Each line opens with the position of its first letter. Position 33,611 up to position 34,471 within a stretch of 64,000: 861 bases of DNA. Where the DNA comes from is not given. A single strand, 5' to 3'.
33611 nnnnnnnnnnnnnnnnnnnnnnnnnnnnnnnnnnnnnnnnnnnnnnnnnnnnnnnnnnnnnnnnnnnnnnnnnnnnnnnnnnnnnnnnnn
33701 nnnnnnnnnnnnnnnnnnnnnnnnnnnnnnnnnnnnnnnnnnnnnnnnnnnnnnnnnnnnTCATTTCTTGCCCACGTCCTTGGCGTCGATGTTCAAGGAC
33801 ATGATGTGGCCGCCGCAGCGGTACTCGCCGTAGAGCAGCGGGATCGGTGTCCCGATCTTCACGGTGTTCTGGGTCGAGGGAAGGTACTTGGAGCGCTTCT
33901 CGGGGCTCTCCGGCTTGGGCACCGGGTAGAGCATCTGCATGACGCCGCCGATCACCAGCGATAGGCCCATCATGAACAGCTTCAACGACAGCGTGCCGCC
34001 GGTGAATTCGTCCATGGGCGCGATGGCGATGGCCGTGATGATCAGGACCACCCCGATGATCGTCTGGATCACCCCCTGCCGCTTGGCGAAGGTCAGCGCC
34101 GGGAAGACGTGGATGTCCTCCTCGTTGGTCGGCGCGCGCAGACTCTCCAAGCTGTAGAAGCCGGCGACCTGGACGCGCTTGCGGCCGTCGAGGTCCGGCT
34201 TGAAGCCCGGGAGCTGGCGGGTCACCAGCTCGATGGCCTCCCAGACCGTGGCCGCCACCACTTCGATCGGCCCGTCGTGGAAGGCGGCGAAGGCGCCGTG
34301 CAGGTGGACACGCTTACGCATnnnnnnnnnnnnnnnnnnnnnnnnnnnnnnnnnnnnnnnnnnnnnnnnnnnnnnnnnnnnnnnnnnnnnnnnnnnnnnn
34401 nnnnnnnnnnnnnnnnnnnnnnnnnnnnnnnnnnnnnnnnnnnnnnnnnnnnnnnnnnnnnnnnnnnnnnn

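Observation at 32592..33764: HTH-fused calcineurin-like metallophosphoesterase inserted between the gpI-like and gpJ-like tail genes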

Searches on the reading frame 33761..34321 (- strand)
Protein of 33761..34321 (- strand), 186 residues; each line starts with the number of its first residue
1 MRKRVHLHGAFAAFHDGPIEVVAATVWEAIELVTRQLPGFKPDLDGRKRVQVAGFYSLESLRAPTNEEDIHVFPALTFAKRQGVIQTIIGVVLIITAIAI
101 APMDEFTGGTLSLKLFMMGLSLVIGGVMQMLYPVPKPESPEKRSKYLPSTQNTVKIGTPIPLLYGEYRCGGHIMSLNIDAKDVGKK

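Call 5: search_protein_families(library=pfam, proteins=[window:33761-34321:-], max_evalue=0.01)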
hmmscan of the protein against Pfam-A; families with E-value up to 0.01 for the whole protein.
window:33761-34321:- (186 aa): 1 family
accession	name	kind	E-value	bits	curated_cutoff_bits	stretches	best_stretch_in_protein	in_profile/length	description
PF10797.14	YhfT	-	0.00057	19.4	26.1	1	71-137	141-208/430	Protein of unknown function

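Call 6: search_protein_families(library=phrogs, proteins=[window:33761-34321:-], max_evalue=0.001)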
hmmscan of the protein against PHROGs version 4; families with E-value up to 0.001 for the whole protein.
window:33761-34321:- (186 aa): 5 families
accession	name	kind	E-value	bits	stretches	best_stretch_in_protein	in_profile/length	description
phrog_32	-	tail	6.7e-40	137.9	1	3-184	5-201/203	tail assembly protein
phrog_4554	-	tail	9.9e-15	56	1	97-185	79-174/205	tail protein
phrog_28576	-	unknown function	7.4e-11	42.9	1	7-177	197-386/399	-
phrog_4946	-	tail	8.2e-09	36.2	1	3-103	15-128/145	tail protein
phrog_4244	-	tail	9.8e-05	23.4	1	4-102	16-120/168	tail protein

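Call 8: search_protein_families(library=ncbifam, proteins=[window:33761-34321:-], max_evalue=0.01)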
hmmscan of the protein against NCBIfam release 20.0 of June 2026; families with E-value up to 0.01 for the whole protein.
window:33761-34321:- (186 aa): 0 families

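Call 44: find_related_loci(query=window:33761-34321:-, collection=viral_contigs, flank=7000)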
Query window:33761-34321:- (186 aa) in viral_contigs; peptide patterns used: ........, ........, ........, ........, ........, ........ (x = any residue, [..] = any of these).
23 stretches matched a pattern; 12 encode a relative of the query (tblastn E <= 1e-3); 12 distinct loci.
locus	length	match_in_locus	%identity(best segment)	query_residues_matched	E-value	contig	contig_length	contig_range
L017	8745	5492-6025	58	1-181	3e-65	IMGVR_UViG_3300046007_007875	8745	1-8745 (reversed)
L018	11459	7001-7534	58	1-181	3e-65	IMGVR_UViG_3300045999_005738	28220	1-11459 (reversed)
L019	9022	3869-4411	43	1-180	9e-40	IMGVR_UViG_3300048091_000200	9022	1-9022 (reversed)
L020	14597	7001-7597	43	1-183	4e-37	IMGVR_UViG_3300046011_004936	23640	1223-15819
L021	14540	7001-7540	42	1-182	1e-36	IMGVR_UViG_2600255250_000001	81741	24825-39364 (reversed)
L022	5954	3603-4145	41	1-180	1e-34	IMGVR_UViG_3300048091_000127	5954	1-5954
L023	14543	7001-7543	38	1-180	3e-31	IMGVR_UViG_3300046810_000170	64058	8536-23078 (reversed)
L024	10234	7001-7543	38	1-180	3e-31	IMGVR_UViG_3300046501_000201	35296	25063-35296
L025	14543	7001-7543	38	1-180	3e-31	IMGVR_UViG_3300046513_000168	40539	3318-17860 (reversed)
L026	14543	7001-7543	38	1-180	3e-31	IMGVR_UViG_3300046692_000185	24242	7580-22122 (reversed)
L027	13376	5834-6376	38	1-180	3e-31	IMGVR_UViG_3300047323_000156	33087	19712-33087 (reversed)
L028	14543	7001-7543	38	1-180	3e-31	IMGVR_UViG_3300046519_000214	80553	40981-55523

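Call 51: search_dna_similar(query=L023:7570-8607:+, collection=phages, mode=protein, max_rows=40)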
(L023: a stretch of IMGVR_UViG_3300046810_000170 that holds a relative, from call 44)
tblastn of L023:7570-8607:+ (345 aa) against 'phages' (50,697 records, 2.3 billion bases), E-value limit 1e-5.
Records with a match: 4; places in all: 4; records where one place covers at least 80% of the query: 3.
Best place of each record, by identity: <60% 4.
By first word of the organism name: Pseudomonas 3; Caldibacillus 1.
By host as written in the record: Pseudomonas sp. 2; Pseudomonas aeruginosa 1; Caldibacillus debilis GB1 1.
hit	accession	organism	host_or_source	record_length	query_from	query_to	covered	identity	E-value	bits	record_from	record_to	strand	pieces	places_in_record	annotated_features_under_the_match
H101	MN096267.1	Pseudomonas phage vB_PaS_IME307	Pseudomonas aeruginosa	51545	52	337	83%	39.5%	3e-53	194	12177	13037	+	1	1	hypothetical protein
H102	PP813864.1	Pseudomonas phage vB_PaeP_FBPa42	Pseudomonas sp.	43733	52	337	83%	39.5%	3e-53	194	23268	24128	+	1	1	hypothetical protein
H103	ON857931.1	Pseudomonas phage vB_PaeP_FBPa19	Pseudomonas sp.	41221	52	269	63%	40.5%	1e-39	154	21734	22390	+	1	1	hypothetical protein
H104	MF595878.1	Caldibacillus phage CBP1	Caldibacillus debilis GB1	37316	21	317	86%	22.3%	3e-6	55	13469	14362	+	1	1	hypothetical protein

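Call 53: search_protein_families(library=padloc, proteins=[L023:7570-8607:+, L020:7609-9231:+, L018:7555-8718:+], max_evalue=0.1)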
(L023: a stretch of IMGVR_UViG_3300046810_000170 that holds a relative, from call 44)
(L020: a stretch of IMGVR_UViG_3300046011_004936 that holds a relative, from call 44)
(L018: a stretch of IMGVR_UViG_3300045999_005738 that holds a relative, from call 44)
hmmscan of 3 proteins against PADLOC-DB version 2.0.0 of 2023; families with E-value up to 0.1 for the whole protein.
L023:7570-8607:+ (345 aa): 0 families

L020:7609-9231:+ (540 aa): 1 family
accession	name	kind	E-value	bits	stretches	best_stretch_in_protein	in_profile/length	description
PDLC01665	Cas12c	-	0.022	10.7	1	314-441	202-326/1035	Cas12c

L018:7555-8718:+ (387 aa): 0 families

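Call 56: search_protein_families(library=phrogs, proteins=[L023:7570-8607:+, L020:7609-9231:+, L018:7555-8718:+, L019:4429-5226:+], max_evalue=0.01)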
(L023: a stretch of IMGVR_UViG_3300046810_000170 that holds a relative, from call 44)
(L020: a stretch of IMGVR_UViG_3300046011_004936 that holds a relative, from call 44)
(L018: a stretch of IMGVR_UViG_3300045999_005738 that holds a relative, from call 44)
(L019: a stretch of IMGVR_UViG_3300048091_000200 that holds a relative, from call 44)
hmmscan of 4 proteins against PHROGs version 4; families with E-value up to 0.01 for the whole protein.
L023:7570-8607:+ (345 aa): 1 family
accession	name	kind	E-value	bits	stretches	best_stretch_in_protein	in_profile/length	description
phrog_7339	-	DNA, RNA and nucleotide metabolism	9.4e-33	114.6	1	72-334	7-262/263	DNA repair exonuclease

L020:7609-9231:+ (540 aa): 1 family
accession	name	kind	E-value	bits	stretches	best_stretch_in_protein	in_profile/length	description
phrog_1745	-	other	8.2e-183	609.9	1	34-539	58-541/542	DNA transfer protein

L018:7555-8718:+ (387 aa): 5 families
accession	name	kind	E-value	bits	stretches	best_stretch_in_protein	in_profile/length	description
phrog_704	-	DNA, RNA and nucleotide metabolism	4.7e-103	346.3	1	19-384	15-389/390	DNA repair exonuclease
phrog_20762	-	unknown function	3.2e-29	102.6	1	268-383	1-117/117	-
phrog_20703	-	unknown function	7.2e-17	63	1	61-201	94-233/258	-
phrog_284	-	DNA, RNA and nucleotide metabolism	3.1e-16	60.3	1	86-369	82-382/398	exonuclease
phrog_21891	-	unknown function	6.4e-08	34.3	1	251-363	4-115/130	-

L019:4429-5226:+ (265 aa): 3 families
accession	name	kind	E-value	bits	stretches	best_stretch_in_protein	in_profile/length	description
phrog_4645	-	DNA, RNA and nucleotide metabolism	2.6e-44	152.6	1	11-260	46-303/308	endonuclease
phrog_5046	-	DNA, RNA and nucleotide metabolism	0.0037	18.5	0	72-115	5-59/161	HNH endonuclease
phrog_11023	-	DNA, RNA and nucleotide metabolism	0.0053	17.5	1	79-229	12-161/185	homing endonuclease with LAGLIDADG motif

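Call 57: get_annotated_region(hit=H101, flank=7000)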
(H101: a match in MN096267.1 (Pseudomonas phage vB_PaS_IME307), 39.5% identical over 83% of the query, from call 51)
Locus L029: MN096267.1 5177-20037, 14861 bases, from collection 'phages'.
description: Pseudomonas phage vB_PaS_IME307, complete genome.
organism: Pseudomonas phage vB_PaS_IME307 (NCBI taxid 2591408)
taxonomy: Viruses; Duplodnaviria; Heunggongvirae; Uroviricota; Caudoviricetes; Detrevirus
host: Pseudomonas aeruginosa; source: -; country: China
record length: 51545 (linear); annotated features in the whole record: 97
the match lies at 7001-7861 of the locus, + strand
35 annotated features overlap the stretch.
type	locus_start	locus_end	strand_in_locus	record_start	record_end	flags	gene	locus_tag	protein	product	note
CDS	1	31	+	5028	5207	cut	-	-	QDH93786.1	hypothetical protein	-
CDS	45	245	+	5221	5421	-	-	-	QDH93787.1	hypothetical protein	-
CDS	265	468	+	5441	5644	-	-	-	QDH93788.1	hypothetical protein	-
CDS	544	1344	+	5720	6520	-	-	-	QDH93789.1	hypothetical protein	-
CDS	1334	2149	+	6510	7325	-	-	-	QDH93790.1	DNA replication protein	DNA replication protein DnaC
CDS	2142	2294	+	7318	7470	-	-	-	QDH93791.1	hypothetical protein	-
CDS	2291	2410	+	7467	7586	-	-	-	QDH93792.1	hypothetical protein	-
CDS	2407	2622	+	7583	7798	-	-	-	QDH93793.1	hypothetical protein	-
CDS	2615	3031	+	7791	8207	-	-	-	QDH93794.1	hypothetical protein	-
CDS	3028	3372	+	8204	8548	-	-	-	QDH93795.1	chromosome segregation protein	-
CDS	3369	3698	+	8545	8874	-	-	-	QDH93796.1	hypothetical protein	-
CDS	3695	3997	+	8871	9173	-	-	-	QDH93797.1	hypothetical protein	-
CDS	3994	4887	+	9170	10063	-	-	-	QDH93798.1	homing endonuclease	-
CDS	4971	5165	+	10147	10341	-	-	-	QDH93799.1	hypothetical protein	-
CDS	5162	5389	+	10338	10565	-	-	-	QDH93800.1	hypothetical protein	-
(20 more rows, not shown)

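Call 58: search_dna_similar(query=L020:7609-9231:+, collection=phages, mode=protein, max_rows=40, rows=spread)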
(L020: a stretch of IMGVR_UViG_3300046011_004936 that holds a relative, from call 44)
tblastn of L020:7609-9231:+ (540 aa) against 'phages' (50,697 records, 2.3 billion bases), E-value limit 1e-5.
Records with a match: 1133; places in all: 1263; records where one place covers at least 80% of the query: 1078.
Best place of each record, by identity: 60-80% 20; <60% 1113.
By first word of the organism name: Vibrio 368; Salmonella 273; Escherichia 127; Klebsiella 81; Flavobacterium 68; Caulobacter 39; Rhizobium 29; Phage 13; Cellulophaga 12; Bacteriophage 11; and 42 more.
By host as written in the record: - 358; Flavobacterium sp. BAL314 68; Escherichia coli 42; Salmonella enterica subsp. enterica serovar Enteritidis PT1 39; Vibrio harveyi BAA-1116 36; Klebsiella pneumoniae 25; Salmonella sp. 24; Salmonella enterica 23; and 223 more.
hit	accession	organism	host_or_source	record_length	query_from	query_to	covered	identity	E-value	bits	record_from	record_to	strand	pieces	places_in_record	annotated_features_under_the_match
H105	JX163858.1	Caulobacter phage phiCbK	Caulobacter crescentus CB15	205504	10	540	98%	62.2%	0e+0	654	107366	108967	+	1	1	hypothetical protein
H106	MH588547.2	Caulobacter phage CcrSC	Caulobacter vibrioides CB15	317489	3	536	99%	56.6%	0e+0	606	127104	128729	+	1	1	hypothetical protein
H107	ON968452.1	Pseudanabaena phage Pan1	Pseudanabaena sp.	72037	56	539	90%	42.1%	2e-104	350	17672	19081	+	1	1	DNA transfer protein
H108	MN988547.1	Rhizobium phage RHph_Y2_11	Rhizobium etli Y2_11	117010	26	539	95%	36.2%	7e-80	278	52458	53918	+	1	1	A1 protein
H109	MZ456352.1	Vibrio phage HNL01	Aliivibrio fischeri ES114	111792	48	539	91%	36.9%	8e-94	319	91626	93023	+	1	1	hypothetical protein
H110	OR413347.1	Salmonella phage EH7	Salmonella enterica subsp. enterica ...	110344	57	538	89%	37.2%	1e-77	272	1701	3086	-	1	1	A1: protein A1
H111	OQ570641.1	Citrobacter phage YZU-L1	Citrobacter freundii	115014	57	538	89%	37.0%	4e-78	273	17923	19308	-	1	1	protein A1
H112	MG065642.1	Campylobacter phage A148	Campylobacter jejuni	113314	57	538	89%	36.8%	3e-79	276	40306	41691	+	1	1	record has no annotation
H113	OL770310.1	Escherichia phage PSa2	Enterobacteriaceae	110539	57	538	89%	36.8%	9e-79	275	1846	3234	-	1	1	A1 protein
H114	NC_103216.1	Salmonella phage SP76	Salmonella enterica subsp. enterica ...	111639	57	538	89%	36.6%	1e-77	272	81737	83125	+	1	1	putative A1 protein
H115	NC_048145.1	Salmonella phage 3-29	Salmonella enterica subsp. enterica ...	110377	57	538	89%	36.4%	5e-78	273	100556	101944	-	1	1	DNA transfer protein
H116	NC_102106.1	Salmonella phage falkor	Salmonella enterica subsp. enterica ...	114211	57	538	89%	36.1%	3e-76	268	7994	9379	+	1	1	A1 protein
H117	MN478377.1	Bacteriophage Eos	-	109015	64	538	88%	36.3%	9e-78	272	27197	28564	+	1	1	hypothetical protein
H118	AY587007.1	Escherichia phage T5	-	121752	64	538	88%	36.1%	2e-75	265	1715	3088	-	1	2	left terminal repeat (TR) | A1: probable A1 protein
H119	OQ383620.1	Salmonella phage MET_P1_100_107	wastewater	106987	64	538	88%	36.0%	9e-75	263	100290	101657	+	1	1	DNA transfer protein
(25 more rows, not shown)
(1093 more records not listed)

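Call 68: get_annotated_region(hit=H105, flank=4000)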
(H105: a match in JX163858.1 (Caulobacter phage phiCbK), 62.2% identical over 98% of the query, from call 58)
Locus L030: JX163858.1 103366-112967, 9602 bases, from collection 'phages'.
description: Caulobacter phage phiCbK, complete genome.
organism: Caulobacter phage phiCbK (NCBI taxid 2927985)
taxonomy: Viruses; Duplodnaviria; Heunggongvirae; Uroviricota; Caudoviricetes; Dolichocephalovirinae; Shapirovirus; Shapirovirus cbk
host: Caulobacter crescentus CB15; source: -; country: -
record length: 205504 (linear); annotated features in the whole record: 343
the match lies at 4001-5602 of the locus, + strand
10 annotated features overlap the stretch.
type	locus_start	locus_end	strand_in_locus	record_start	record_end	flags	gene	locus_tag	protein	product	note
CDS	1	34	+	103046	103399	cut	-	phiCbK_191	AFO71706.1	hypothetical protein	-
tRNA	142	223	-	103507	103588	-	-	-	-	tRNA-Met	CAT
tRNA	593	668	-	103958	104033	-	-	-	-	tRNA-Met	CAT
tRNA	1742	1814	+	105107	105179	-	-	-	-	tRNA-Gly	TCC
CDS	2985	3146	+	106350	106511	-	-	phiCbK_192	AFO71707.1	hypothetical protein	-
CDS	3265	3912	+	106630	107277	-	-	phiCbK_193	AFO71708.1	hypothetical protein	methyltransferase domain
CDS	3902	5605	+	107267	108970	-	-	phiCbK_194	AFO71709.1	hypothetical protein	-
CDS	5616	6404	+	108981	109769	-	-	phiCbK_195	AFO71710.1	hypothetical protein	-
CDS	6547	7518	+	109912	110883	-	-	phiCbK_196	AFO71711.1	cytosine-specific methyltransferase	C-5 cytosine-specific DNA methylase domain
CDS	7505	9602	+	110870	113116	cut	-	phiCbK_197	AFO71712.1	DNA polymerase I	DNA polymerase family A; RNase_H superfamily; protein of unknown function (DUF3000)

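Call 69: get_annotated_region(hit=H107, flank=5000)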
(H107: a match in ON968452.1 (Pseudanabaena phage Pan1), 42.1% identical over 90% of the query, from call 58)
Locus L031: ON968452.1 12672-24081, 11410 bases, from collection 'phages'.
description: Pseudanabaena phage Pan1, complete genome.
organism: Pseudanabaena phage Pan1 (NCBI taxid 2981584)
taxonomy: Viruses; Duplodnaviria; Heunggongvirae; Uroviricota; Caudoviricetes; Nanhaivirus
host: Pseudanabaena sp.; source: water samples from the Lake Chaohu; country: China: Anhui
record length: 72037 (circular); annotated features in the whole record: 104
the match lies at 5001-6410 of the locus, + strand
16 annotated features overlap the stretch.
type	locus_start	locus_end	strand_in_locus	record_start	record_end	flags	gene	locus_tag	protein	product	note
CDS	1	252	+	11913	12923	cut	-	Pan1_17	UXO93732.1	N-acetylmuramidase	Acetylmuramidase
CDS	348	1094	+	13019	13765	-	-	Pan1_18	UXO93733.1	phosphate starvation-inducible protein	PhoH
CDS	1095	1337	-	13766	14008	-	-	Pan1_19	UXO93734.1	hypothetical protein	-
CDS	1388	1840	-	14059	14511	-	-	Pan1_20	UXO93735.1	hypothetical protein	-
CDS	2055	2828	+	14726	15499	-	-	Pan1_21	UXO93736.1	minor structural protein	Minor structural; phage minor structural protein gp20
CDS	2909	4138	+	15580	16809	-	-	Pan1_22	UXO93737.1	coat protein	major capsid; P22-like coat protein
CDS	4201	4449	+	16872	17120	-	-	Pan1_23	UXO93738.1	hypothetical protein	-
CDS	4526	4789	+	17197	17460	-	-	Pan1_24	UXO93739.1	hypothetical protein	-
CDS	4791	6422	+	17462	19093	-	-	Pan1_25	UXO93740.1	DNA transfer protein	-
CDS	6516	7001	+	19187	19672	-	-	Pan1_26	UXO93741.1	putative minor tail protein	Minor tail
CDS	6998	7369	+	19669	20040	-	-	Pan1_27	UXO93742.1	tail attachment protein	Tail attachment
CDS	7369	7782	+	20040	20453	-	-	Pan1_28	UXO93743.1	virion structural protein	Virion structural protein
CDS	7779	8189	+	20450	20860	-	-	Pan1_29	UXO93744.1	structural protein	Structural protein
CDS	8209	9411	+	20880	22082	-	-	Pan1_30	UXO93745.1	tail tube protein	Tail tube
CDS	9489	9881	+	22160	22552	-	-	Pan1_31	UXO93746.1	putative pre-tape measure chaperone protein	Pre-tape measure chaperone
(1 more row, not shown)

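Call 70: get_annotated_region(hit=H118, flank=1500)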
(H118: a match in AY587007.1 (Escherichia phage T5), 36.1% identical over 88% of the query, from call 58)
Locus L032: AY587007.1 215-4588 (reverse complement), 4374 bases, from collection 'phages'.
description: Bacteriophage T5 strain ATCC 11303-B5, complete genome.
organism: Escherichia phage T5 (NCBI taxid 2695836)
taxonomy: Viruses; Duplodnaviria; Heunggongvirae; Uroviricota; Caudoviricetes; Demerecviridae; Markadamsvirinae; Tequintavirus; Tequintavirus T5
host: -; source: -; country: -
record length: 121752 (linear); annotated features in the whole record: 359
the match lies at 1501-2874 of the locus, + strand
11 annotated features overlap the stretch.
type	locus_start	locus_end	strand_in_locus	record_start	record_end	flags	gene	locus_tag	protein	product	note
repeat_region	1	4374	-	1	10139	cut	-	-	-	-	left terminal repeat (TR)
CDS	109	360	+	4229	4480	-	-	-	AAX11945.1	hypothetical 9.2 kDa protein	-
CDS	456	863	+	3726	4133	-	A2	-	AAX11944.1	A2 protein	-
misc_feature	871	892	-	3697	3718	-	-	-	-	-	palindrome B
CDS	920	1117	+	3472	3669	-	-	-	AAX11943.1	probable A1 protein precursor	-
CDS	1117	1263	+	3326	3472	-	-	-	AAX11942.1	ORF005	-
CDS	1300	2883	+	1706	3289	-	A1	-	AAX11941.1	probable A1 protein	-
CDS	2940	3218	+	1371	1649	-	-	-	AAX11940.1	ORF003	-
CDS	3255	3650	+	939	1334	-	-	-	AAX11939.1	ORF002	-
misc_feature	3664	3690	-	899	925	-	-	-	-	-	palindrome A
CDS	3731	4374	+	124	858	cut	dmp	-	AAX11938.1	5'-deoxyribonucleotidase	-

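Call 72: find_related_loci(query=A2, collection=viral_contigs, flank=6000)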
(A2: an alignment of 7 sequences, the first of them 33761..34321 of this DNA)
Query A2 (186 aa) in viral_contigs; peptide patterns used: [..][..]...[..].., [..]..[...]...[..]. (x = any residue, [..] = any of these).
58 stretches matched a pattern; 52 encode a relative of the query (tblastn E <= 1e-3); 51 distinct loci.
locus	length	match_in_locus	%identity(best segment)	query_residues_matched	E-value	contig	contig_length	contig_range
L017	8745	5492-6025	58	1-181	9e-65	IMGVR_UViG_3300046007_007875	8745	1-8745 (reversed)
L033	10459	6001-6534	58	1-181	9e-65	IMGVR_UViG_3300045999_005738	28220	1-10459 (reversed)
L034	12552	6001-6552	56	1-184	1e-60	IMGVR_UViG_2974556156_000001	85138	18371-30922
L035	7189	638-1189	52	2-181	5e-48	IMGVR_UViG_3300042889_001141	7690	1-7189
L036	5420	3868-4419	43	1-184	4e-45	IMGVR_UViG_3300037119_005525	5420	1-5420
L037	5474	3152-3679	40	3-180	1e-39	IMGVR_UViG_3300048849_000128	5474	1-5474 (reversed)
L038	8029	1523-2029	42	5-183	2e-39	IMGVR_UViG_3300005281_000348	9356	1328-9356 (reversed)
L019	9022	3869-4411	43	1-180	3e-39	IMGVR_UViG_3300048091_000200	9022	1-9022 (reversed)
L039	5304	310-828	43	1-179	2e-37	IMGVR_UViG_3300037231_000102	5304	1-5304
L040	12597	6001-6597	43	1-183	1e-36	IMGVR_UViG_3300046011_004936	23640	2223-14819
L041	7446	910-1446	40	1-180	3e-36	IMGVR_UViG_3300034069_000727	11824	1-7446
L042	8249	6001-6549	43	1-183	6e-36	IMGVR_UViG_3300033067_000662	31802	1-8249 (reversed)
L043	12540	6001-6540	42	1-182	4e-36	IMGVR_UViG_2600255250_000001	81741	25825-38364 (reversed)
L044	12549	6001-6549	41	1-183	1e-35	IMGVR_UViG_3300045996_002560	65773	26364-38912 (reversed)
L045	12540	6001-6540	41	1-180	2e-35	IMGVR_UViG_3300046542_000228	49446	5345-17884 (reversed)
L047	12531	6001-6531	40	3-180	1e-34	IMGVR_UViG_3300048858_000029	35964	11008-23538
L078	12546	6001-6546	59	1-184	5e-68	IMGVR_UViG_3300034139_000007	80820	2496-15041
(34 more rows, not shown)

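Call 91: search_dna_similar(query=window:33761-34321:-, collection=phages, mode=protein, max_rows=40)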
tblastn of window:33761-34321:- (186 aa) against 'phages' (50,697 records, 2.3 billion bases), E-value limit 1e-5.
Records with a match: 1331; places in all: 1337; records where one place covers at least 80% of the query: 1300.
Best place of each record, by identity: <60% 1331.
By first word of the organism name: Klebsiella 436; Escherichia 349; Ralstonia 60; Stx1a-converting 45; Stx2a-converting 44; Pseudomonas 42; Enterobacteria 40; Shigella 31; Vibrio 31; Salmonella 28; and 41 more.
By host as written in the record: - 260; Klebsiella pneumoniae 180; Escherichia coli 130; Ralstonia solanacearum 46; Escherichia coli K-12 MG1655 33; Campylobacter jejuni 19; Burkholderia sp. 19; Pseudomonas aeruginosa 15; and 300 more.
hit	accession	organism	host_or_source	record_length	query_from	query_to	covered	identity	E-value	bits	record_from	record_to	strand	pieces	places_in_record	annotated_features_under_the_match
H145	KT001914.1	Caulobacter phage Seuss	Caulobacter crescentus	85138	1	184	99%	55.6%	5e-57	198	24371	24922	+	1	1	tail assembly protein | hypothetical protein | ribosome_binding_site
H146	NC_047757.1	Caulobacter phage Seuss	Caulobacter crescentus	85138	1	184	99%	55.6%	5e-57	198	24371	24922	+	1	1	tail assembly protein | hypothetical protein | ribosome_binding_site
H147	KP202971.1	Achromobacter phage JWF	Achromobacter xylosoxidans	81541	3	181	96%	40.0%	7e-26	108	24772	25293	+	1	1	tail component protein | hypothetical protein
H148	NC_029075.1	Achromobacter phage JWF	Achromobacter xylosoxidans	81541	3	181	96%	40.0%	7e-26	108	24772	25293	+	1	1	tail component protein | tail protein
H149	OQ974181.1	Achromobacter phage 2-1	Achromobacter xylosoxidans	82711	3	181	96%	38.5%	1e-24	105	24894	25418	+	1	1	tail assembly protein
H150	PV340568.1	Escherichia phage PhiR49_1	Escherichia coli ECOR13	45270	4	184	97%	35.4%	2e-18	88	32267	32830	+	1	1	tail tip assembly protein I | tail tip assembly protein K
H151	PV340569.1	Escherichia phage PhiR49_1_star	Escherichia coli ECOR13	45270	4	184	97%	35.4%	2e-18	88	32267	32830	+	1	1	tail tip assembly protein I | tail tip assembly protein K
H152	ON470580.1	Escherichia phage vB_EcoM-606R7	Escherichia coli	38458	4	184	97%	34.9%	4e-18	87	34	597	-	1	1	tail tip assembly protein I | tail tip assembly protein K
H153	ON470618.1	Escherichia phage vB_EcoS-813R6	Escherichia coli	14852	4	184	97%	34.7%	7e-18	86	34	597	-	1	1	tail tip assembly protein I | tail tip assembly protein K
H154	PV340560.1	Escherichia phage PhiR40_1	Escherichia coli ECOR13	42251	4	184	97%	34.4%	3e-16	81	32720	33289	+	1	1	tail tip assembly protein I | tail tip assembly protein K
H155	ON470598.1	Escherichia phage vB_EcoS-569R4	Escherichia coli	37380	4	184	97%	34.4%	3e-16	81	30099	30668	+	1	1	tail tip assembly protein I | tail tip assembly protein K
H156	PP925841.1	Escherichia phage HannyBb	Escherichia coli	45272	4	184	97%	34.4%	4e-16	81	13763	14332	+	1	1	hypothetical protein (x2)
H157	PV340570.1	Escherichia phage PhiR49_2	Escherichia coli ECOR13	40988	4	184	97%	34.4%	4e-16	81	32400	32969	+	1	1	tail tip assembly protein I | tail tip assembly protein K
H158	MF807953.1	Escherichia phage Ayreon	Escherichia coli K12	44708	4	184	97%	34.4%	1e-15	79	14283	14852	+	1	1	tail assembly protein | putative tail assembly protein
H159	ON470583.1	Escherichia phage vB_EcoS-689R5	Escherichia coli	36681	4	184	97%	34.2%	1e-15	79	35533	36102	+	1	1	tail tip assembly protein I | tail tip assembly protein K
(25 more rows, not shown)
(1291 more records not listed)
